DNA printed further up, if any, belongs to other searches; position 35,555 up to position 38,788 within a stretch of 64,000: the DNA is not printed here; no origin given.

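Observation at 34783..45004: EBDH/Nar-type periplasmic molybdoenzyme genes embedded inside a complete Rieske/cytochrome b complex with an octaheme cytochrome c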

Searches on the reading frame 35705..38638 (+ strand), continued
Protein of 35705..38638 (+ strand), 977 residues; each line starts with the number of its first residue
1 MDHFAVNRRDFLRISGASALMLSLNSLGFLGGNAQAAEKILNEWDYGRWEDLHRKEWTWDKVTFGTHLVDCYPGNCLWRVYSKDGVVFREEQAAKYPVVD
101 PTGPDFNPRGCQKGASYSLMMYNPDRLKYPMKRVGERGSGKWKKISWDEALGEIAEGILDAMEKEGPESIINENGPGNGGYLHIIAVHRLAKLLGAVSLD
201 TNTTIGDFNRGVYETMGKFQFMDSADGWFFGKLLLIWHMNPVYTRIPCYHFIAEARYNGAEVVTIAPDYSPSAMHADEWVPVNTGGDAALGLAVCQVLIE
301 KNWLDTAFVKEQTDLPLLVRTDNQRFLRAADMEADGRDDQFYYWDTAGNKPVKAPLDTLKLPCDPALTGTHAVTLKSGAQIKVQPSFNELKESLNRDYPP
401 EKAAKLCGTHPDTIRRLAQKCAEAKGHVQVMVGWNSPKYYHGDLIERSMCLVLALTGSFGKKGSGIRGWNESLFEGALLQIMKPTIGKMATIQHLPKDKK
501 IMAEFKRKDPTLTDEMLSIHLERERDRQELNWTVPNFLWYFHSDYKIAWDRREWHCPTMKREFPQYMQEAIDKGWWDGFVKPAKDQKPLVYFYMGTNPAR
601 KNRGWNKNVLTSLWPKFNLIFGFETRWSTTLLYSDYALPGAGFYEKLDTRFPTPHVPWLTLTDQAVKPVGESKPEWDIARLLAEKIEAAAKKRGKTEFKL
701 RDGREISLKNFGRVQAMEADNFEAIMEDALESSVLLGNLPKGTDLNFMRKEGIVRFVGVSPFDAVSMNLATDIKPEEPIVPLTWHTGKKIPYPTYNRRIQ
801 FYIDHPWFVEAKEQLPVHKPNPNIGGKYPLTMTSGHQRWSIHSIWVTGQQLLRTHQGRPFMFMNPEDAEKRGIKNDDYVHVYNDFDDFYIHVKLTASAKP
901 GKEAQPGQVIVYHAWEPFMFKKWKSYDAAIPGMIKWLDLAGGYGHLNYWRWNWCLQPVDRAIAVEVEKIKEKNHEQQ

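Call 22: find_homologous_proteins(query=window:35705-38638:+, max_evalue=1e-20)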
Query window:35705-38638:+ (977 aa): 4211 proteins with E <= 1e-20 among 8000 candidates; the best 120 are listed.
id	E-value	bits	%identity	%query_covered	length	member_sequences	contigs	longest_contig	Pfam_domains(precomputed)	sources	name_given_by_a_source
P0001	0.0e+0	2155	91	99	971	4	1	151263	PF00384.28,PF01568.28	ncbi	ncbi:MAG: molybdopterin-dependent oxidoreductase [Thermodesulfobacteriota bacterium]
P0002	0.0e+0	2016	85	99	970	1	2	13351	PF00384.28,PF01568.28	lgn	-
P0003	0.0e+0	1978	84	98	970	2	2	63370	PF00384.28,PF01568.28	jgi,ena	-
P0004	0.0e+0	1930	81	99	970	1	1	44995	PF00384.28,PF01568.28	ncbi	-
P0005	0.0e+0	1903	79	99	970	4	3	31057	PF00384.28,PF01568.28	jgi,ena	-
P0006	0.0e+0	1820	76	99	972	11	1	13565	PF00384.28,PF01568.28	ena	-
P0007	0.0e+0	1809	76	99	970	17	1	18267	PF00384.28,PF01568.28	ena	-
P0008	0.0e+0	1804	76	99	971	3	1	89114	PF00384.28,PF01568.28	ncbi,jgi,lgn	-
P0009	0.0e+0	1799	74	99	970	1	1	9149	PF00384.28,PF01568.28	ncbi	-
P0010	0.0e+0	1797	75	99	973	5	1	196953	PF00384.28,PF01568.28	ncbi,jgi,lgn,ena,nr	ncbi:MAG: molybdopterin-dependent oxidoreductase [Proteobacteria bacterium]|nr:molybdopterin-depende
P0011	0.0e+0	1792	75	99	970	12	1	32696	PF00384.28,PF01568.28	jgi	-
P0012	0.0e+0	1778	74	99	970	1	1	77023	PF00384.28,PF01568.28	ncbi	-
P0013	0.0e+0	1777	74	99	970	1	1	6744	PF00384.28,PF01568.28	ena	-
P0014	0.0e+0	1777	74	99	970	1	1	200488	PF00384.28,PF01568.28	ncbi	-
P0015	0.0e+0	1775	74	99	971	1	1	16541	PF00384.28,PF01568.28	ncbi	-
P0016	0.0e+0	1766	74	99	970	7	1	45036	PF00384.28,PF01568.28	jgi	jgi:DMSO reductase family type II enzyme molybdopterin subunit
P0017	0.0e+0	1758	74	99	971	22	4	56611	PF00384.28,PF01568.28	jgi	jgi:DMSO reductase family type II enzyme molybdopterin subunit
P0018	0.0e+0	1730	73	99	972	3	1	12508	PF00384.28,PF01568.28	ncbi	-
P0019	0.0e+0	1706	71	99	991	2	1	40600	PF00384.28,PF01568.28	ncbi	-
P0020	0.0e+0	1693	71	99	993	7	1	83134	PF00384.28,PF01568.28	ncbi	-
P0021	0.0e+0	1682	71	99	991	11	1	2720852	PF00384.28,PF01568.28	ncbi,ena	-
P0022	0.0e+0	1680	70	99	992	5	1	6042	PF10518.15,PF00384.28,PF01568.28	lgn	-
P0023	0.0e+0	1677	71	99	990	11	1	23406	PF00384.28,PF01568.28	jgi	jgi:DMSO reductase family type II enzyme molybdopterin subunit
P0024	0.0e+0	1677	70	99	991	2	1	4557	PF00384.28,PF01568.28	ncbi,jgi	jgi:DMSO reductase family type II enzyme molybdopterin subunit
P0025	0.0e+0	1671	71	99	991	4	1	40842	PF00384.28,PF01568.28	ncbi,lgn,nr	ncbi:MAG: molybdopterin-dependent oxidoreductase [Thermodesulfobacteriota bacterium]|nr:molybdopteri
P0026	0.0e+0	1669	71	99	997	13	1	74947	PF00384.28,PF01568.28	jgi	jgi:DMSO reductase family type II enzyme molybdopterin subunit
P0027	0.0e+0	1667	70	99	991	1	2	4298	PF00384.28,PF01568.28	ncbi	-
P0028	0.0e+0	1660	70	99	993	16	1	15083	PF00384.28,PF01568.28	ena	-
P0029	0.0e+0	1660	70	99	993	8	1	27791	PF00384.28,PF01568.28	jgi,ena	-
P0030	0.0e+0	1656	69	99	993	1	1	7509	PF00384.28,PF01568.28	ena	-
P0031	0.0e+0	1648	70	99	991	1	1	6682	PF00384.28,PF01568.28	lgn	-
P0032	0.0e+0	1635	69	99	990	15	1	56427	PF00384.28,PF01568.28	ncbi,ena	-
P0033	0.0e+0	1601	68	99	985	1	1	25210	PF00384.28,PF01568.28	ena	-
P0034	0.0e+0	1594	67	99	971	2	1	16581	PF00384.28,PF01568.28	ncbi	-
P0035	0.0e+0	1566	66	99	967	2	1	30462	PF00384.28,PF01568.28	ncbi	-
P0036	0.0e+0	1565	66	99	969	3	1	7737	PF00384.28,PF01568.28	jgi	jgi:DMSO reductase family type II enzyme molybdopterin subunit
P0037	0.0e+0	1561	65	99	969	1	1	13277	PF00384.28,PF01568.28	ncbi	ncbi:MAG: hypothetical protein Kow0099_37950 [Candidatus Abyssubacteria bacterium]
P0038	0.0e+0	1558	65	99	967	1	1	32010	PF00384.28,PF01568.28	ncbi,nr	ncbi:molybdopterin-dependent oxidoreductase [Candidatus Poribacteria bacterium]|nr:molybdopterin-dep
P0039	0.0e+0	1550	65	99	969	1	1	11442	PF00384.28,PF01568.28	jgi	jgi:DMSO reductase family type II enzyme molybdopterin subunit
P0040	0.0e+0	1546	65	99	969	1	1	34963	PF00384.28,PF01568.28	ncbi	-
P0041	0.0e+0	1546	65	99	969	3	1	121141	PF00384.28,PF01568.28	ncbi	-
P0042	0.0e+0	1545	65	99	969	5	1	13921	PF00384.28,PF01568.28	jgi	jgi:DMSO reductase family type II enzyme molybdopterin subunit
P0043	0.0e+0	1542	64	99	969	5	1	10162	PF00384.28,PF01568.28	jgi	jgi:DMSO reductase family type II enzyme molybdopterin subunit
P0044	0.0e+0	1542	64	99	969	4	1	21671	PF00384.28,PF01568.28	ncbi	-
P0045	0.0e+0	1541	64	99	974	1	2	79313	PF00384.28,PF01568.28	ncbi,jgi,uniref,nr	ncbi:MAG: ethylbenzene dehydrogenase [Candidatus Abyssobacteria bacterium SURF_5]|uniref:Ethylbenzen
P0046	0.0e+0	1537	64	99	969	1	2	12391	PF00384.28,PF01568.28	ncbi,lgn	-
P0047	0.0e+0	1535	65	99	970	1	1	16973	PF00384.28,PF01568.28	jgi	jgi:DMSO reductase family type II enzyme molybdopterin subunit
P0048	0.0e+0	1533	63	99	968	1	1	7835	PF00384.28,PF01568.28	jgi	jgi:DMSO reductase family type II enzyme molybdopterin subunit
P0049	0.0e+0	1533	64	99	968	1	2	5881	PF00384.28,PF01568.28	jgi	-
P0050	0.0e+0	1510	64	99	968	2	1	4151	PF00384.28,PF01568.28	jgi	-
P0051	0.0e+0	1505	64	99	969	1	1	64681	PF00384.28,PF01568.28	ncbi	-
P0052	0.0e+0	1502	63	99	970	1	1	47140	PF00384.28,PF01568.28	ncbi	-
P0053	0.0e+0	1492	64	99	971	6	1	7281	PF00384.28,PF01568.28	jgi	jgi:DMSO reductase family type II enzyme molybdopterin subunit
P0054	0.0e+0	1492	63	99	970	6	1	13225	PF00384.28,PF01568.28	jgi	-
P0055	0.0e+0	1486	63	99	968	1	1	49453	PF00384.28,PF01568.28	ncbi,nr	ncbi:molybdopterin-dependent oxidoreductase [Candidatus Poribacteria bacterium]|nr:molybdopterin-dep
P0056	0.0e+0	1485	64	99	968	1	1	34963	PF00384.28,PF01568.28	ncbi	-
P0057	0.0e+0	1485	63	99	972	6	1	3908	PF00384.28,PF01568.28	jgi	jgi:DMSO reductase family type II enzyme molybdopterin subunit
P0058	0.0e+0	1482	63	99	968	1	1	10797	PF00384.28,PF01568.28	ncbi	-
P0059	0.0e+0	1480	62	99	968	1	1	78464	PF00384.28,PF01568.28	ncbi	-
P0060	0.0e+0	1480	64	97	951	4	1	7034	PF00384.28,PF01568.28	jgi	jgi:DMSO reductase family type II enzyme molybdopterin subunit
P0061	0.0e+0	1479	62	99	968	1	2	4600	PF00384.28,PF01568.28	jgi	jgi:DMSO reductase family type II enzyme molybdopterin subunit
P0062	0.0e+0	1474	63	99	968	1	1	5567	PF00384.28,PF01568.28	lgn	-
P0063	0.0e+0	1473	63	99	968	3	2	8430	PF00384.28,PF01568.28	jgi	-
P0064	0.0e+0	1470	62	99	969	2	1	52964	PF00384.28,PF01568.28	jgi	-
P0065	0.0e+0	1463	61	99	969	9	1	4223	PF00384.28,PF01568.28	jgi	-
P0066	0.0e+0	1461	63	98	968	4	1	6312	PF00384.28,PF01568.28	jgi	jgi:DMSO reductase family type II enzyme molybdopterin subunit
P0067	0.0e+0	1460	62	99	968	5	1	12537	PF00384.28,PF01568.28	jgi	-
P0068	0.0e+0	1460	61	99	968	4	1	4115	PF00384.28,PF01568.28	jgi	jgi:DMSO reductase family type II enzyme molybdopterin subunit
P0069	0.0e+0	1453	62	99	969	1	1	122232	PF00384.28,PF01568.28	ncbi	ncbi:MAG: hypothetical protein Kow0099_07530 [Candidatus Abyssubacteria bacterium]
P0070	0.0e+0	1451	62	99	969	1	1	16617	PF00384.28,PF01568.28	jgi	jgi:DMSO reductase family type II enzyme molybdopterin subunit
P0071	0.0e+0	1440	62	99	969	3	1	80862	PF00384.28,PF01568.28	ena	-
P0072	0.0e+0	1435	61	99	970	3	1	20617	PF00384.28,PF01568.28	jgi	jgi:DMSO reductase family type II enzyme molybdopterin subunit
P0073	0.0e+0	1434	60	99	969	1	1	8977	PF00384.28,PF01568.28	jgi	-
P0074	0.0e+0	1434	63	99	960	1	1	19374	PF00384.28,PF01568.28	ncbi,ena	-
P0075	0.0e+0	1408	59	99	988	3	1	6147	PF00384.28,PF01568.28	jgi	jgi:DMSO reductase family type II enzyme molybdopterin subunit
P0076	0.0e+0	1376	61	99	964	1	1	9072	PF00384.28,PF01568.28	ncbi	-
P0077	0.0e+0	1373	60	99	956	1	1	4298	PF00384.28,PF01568.28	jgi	jgi:DMSO reductase family type II enzyme molybdopterin subunit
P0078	0.0e+0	1367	60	99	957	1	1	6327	PF00384.28,PF01568.28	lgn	-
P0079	0.0e+0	1341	63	88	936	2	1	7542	PF00384.28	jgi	-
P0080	0.0e+0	1305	58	99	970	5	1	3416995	PF00384.28,PF01568.28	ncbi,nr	ncbi:MAG: molybdopterin-dependent oxidoreductase [Deltaproteobacteria bacterium]|nr:MAG: molybdopter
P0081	0.0e+0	1296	72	75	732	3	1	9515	PF00384.28,PF01568.28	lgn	-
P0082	0.0e+0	1259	65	81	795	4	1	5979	PF00384.28,PF01568.28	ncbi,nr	ncbi:MAG: molybdopterin-dependent oxidoreductase, partial [Candidatus Lindowbacteria bacterium]|nr:m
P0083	0.0e+0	1250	55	98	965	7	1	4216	PF00384.28,PF01568.28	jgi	-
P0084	0.0e+0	1238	55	99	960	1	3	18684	PF00384.28,PF01568.28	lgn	-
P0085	0.0e+0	1229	54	98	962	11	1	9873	PF00384.28,PF01568.28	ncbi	-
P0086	0.0e+0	1219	55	98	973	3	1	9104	PF00384.28,PF01568.28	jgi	-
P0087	0.0e+0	1208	74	39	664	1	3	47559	PF00384.28,PF01568.28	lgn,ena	-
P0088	0.0e+0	1202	85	59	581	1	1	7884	PF00384.28,PF01568.28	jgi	jgi:anaerobic selenocysteine-containing dehydrogenase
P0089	0.0e+0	1185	53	99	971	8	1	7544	PF00384.28,PF01568.28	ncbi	-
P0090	0.0e+0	1178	53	99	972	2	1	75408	PF00384.28,PF01568.28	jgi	-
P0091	0.0e+0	1177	53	99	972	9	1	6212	PF00384.28,PF01568.28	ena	-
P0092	0.0e+0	1177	52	99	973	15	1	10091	PF00384.28,PF01568.28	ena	-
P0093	0.0e+0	1172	53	99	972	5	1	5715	PF00384.28,PF01568.28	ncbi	-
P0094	0.0e+0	1169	53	99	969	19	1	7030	PF00384.28,PF01568.28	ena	-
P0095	0.0e+0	1165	53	99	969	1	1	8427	PF00384.28,PF01568.28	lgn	-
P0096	0.0e+0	1162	53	99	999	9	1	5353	PF00384.28,PF01568.28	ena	-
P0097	0.0e+0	1160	53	99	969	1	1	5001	PF00384.28,PF01568.28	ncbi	-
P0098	0.0e+0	1157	52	99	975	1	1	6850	PF00384.28,PF01568.28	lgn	-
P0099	0.0e+0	1154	52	99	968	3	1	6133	PF00384.28,PF01568.28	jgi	jgi:DMSO reductase family type II enzyme molybdopterin subunit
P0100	0.0e+0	1152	53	99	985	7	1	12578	PF00384.28,PF01568.28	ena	-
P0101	0.0e+0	1150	53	98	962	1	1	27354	PF00384.28,PF01568.28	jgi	jgi:DMSO reductase family type II enzyme molybdopterin subunit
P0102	0.0e+0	1148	52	99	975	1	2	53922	PF00384.28,PF01568.28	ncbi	-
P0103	0.0e+0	1146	52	99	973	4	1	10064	PF00384.28,PF01568.28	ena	-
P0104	0.0e+0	1146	51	99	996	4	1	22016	PF00384.28,PF01568.28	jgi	jgi:DMSO reductase family type II enzyme molybdopterin subunit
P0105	0.0e+0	1146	52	99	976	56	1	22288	PF00384.28,PF01568.28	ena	-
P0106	0.0e+0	1145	52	99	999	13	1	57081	PF00384.28,PF01568.28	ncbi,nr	ncbi:MAG: molybdopterin-dependent oxidoreductase [Chloroflexi bacterium]|nr:molybdopterin-dependent 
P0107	0.0e+0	1145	51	99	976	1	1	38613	PF00384.28,PF01568.28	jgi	jgi:DMSO reductase family type II enzyme molybdopterin subunit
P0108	0.0e+0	1145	53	99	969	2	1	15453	PF00384.28,PF01568.28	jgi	jgi:DMSO reductase family type II enzyme molybdopterin subunit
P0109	0.0e+0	1144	52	99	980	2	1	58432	PF00384.28,PF01568.28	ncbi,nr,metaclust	ncbi:MAG: hypothetical protein A2148_04695 [Chloroflexi bacterium RBG_16_68_14]|nr:MAG: hypothetical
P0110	0.0e+0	1144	51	99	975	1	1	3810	PF00384.28,PF01568.28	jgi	jgi:DMSO reductase family type II enzyme molybdopterin subunit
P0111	0.0e+0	1143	52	99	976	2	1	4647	PF00384.28,PF01568.28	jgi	jgi:DMSO reductase family type II enzyme molybdopterin subunit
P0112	0.0e+0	1143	53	99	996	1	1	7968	PF00384.28,PF01568.28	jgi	jgi:DMSO reductase family type II enzyme molybdopterin subunit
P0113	0.0e+0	1138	52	99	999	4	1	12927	PF00384.28,PF01568.28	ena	-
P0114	0.0e+0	1137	52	99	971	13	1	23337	PF00384.28,PF01568.28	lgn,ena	-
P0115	0.0e+0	1134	51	99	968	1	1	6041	PF00384.28,PF01568.28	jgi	jgi:DMSO reductase family type II enzyme molybdopterin subunit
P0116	0.0e+0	1132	51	99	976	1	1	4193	PF00384.28,PF01568.28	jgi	jgi:DMSO reductase family type II enzyme molybdopterin subunit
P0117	0.0e+0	1130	53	99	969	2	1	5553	PF00384.28,PF01568.28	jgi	jgi:DMSO reductase family type II enzyme molybdopterin subunit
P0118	0.0e+0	1130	51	99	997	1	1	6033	PF00384.28,PF01568.28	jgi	-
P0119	0.0e+0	1130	53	94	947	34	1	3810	PF00384.28,PF01568.28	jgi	jgi:DMSO reductase family type II enzyme molybdopterin subunit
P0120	0.0e+0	1130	51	99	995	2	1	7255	PF00384.28,PF01568.28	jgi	jgi:DMSO reductase family type II enzyme molybdopterin subunit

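Call 26: search_protein_families(library=ncbifam, proteins=[window:35705-38638:+], max_evalue=0.001)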
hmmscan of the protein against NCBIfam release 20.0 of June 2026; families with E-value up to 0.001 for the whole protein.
window:35705-38638:+ (977 aa): 23 families
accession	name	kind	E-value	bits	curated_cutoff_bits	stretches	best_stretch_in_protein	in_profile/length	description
TIGR03479.1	DMSO_red_II_alp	subfamily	5.1e-277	921.6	984.75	1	8-967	1-913/913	molybdopterin-dependent oxidoreductase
NF042978.1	EthbenzDh_ebdA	equivalog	1.9e-237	790.5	2000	1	4-968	17-976/977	ethylbenzene dehydrogenase subunit alpha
TIGR01580.1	narG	equivalog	8.7e-70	235.6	1084.15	4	48-133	30-114/1235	nitrate reductase subunit alpha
TIGR02166.1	dmsA_ynfE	subfamily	1e-62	212.3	777.7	3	56-310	38-296/794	DMSO/selenate family reductase complex A subunit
NF011566.1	PRK14990.1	exception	1.8e-40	138.7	1600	2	61-310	57-316/814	dimethylsulfoxide reductase subunit A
NF041885.1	selenate_YnfE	exception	1.8e-40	138.5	1675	2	57-310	43-303/805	selenate/tellurate reductase subunit YnfE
TIGR01591.1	Fdh-alpha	equivalog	4.8e-40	137.3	666.25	3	109-313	36-238/672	formate dehydrogenase subunit alpha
NF041884.1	selenate_YnfF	exception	1.5e-38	132.2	1650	2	54-310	37-296/798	selenate/tellurate reductase subunit YnfF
NF012032.0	PRK15488.1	equivalog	8.8e-38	129.8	694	1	105-312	77-280/759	thiosulfate reductase PhsA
TIGR00509.1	bisC_fam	subfamily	1.2e-28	99.9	1017.55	3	134-313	63-259/772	molybdopterin guanine dinucleotide-containing S/N-oxide reductase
NF011682.0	PRK15102.1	equivalog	2.3e-25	88.9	909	2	804-894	660-748/829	trimethylamine-N-oxide reductase TorA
TIGR02164.1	torA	equivalog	1.2e-22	79.9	1465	2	805-886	657-736/824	trimethylamine-N-oxide reductase TorA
TIGR01553.1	formate-DH-alph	equivalog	3.4e-21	74.7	814.2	2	233-556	224-518/1009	formate dehydrogenase-N subunit alpha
NF011567.1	PRK14991.1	equivalog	5.3e-17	60.9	1750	2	109-157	139-187/1022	tetrathionate reductase subunit TtrA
NF047855.1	AssmNtatRedNasC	equivalog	1.7e-16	59.7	1100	2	251-314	201-264/708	assimilatory nitrate reductase catalytic subunit NasC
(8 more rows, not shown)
